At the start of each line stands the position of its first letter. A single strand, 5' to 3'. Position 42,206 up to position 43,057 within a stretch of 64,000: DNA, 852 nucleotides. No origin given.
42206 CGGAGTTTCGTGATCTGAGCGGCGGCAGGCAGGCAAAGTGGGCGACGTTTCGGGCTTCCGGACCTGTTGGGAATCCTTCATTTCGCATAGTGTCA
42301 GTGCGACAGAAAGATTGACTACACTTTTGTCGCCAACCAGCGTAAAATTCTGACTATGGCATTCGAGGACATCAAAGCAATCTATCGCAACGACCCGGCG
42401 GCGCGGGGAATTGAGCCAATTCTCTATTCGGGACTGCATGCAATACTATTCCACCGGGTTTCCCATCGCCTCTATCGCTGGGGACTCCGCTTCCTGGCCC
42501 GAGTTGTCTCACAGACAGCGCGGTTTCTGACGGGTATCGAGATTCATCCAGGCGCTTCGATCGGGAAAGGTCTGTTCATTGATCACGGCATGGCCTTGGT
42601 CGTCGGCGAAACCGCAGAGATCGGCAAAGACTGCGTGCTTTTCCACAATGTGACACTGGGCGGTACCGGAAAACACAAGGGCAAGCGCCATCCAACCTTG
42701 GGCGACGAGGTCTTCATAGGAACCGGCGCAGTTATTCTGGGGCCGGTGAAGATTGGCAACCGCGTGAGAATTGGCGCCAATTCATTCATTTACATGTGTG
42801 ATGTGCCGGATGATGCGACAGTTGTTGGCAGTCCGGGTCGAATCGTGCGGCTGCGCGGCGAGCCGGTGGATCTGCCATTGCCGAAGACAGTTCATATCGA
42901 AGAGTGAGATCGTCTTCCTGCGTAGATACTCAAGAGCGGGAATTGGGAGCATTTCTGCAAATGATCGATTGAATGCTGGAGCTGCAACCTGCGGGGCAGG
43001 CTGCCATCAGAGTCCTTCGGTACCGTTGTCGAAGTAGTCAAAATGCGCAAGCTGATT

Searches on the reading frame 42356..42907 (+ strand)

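Call 14: search_protein_families(library=pfam, proteins=[window:42356-42907:+], max_evalue=0.001)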
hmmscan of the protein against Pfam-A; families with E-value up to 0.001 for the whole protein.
window:42356-42907:+ (183 aa): 3 families
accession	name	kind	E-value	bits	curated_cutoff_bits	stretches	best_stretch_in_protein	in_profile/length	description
PF00132.30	Hexapep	-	8e-14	51.1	27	1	112-145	1-34/36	Bacterial transferase hexapeptide (six repeats)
PF14602.12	Hexapep_2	-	1.7e-07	31.3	27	1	115-146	4-33/34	Hexapeptide repeat of succinyl-transferase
PF25084.1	LbH_EIF2B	-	0.00059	20.3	54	0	113-156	22-64/105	EIF2B subunit epsilon LbH domain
